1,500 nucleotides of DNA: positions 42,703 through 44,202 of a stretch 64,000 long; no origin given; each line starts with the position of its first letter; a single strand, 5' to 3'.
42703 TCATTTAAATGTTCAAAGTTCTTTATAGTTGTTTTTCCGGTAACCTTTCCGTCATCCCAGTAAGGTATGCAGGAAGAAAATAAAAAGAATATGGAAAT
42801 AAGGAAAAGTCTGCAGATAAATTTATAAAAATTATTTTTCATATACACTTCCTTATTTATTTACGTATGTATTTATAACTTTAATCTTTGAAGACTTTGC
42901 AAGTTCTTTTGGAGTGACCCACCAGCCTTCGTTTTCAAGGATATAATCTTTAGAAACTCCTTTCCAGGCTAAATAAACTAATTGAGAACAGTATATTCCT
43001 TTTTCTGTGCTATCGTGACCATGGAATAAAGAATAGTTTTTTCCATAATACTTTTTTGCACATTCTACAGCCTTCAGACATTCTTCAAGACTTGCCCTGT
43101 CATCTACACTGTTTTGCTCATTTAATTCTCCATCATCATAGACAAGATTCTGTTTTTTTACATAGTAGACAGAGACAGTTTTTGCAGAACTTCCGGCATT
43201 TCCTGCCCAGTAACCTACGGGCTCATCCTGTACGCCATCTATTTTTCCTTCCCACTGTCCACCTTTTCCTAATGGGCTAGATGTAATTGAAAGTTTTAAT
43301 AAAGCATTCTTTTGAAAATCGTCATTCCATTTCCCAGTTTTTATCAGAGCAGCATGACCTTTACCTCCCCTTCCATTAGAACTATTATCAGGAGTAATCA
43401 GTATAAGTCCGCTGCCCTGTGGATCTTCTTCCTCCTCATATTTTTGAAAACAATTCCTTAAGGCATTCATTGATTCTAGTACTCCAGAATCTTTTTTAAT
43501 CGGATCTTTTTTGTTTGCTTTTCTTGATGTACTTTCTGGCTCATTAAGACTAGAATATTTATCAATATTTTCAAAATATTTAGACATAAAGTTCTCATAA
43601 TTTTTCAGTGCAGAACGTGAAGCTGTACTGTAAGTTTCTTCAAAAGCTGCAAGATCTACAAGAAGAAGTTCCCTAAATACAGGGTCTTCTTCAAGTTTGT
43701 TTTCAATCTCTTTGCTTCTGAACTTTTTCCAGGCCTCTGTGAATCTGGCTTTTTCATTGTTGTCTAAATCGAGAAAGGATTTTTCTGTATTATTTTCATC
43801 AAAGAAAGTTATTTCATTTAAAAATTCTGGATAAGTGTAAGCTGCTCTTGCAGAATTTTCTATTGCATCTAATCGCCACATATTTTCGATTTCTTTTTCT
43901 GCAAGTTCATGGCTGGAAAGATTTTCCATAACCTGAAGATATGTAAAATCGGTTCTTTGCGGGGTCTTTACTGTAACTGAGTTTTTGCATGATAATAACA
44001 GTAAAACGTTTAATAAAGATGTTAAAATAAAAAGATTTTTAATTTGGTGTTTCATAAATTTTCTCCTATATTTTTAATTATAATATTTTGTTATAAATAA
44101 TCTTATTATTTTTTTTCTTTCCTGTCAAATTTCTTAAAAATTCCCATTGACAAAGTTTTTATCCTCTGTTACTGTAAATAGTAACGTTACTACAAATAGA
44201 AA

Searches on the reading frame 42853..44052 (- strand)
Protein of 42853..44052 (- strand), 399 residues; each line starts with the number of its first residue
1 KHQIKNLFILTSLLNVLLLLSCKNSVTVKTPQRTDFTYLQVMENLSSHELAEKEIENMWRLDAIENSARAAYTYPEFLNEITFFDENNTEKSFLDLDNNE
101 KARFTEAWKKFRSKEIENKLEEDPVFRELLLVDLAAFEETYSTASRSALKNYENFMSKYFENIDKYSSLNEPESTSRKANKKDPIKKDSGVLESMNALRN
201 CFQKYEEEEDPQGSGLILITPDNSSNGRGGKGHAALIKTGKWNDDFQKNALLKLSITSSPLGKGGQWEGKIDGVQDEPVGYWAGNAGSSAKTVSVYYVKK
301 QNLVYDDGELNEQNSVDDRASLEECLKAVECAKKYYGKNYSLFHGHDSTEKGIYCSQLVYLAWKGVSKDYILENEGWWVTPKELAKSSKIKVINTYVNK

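Call 86: search_protein_families(library=pfam, proteins=[window:42853-44052:-], max_evalue=0.1)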
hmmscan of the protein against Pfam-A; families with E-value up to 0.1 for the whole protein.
window:42853-44052:- (399 aa): 1 family
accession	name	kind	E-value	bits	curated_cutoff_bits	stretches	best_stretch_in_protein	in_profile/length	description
PF05708.18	Peptidase_C92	-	0.0057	17.2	27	1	318-363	74-117/166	Permuted papain-like amidase enzyme, YaeF/YiiX, C92 family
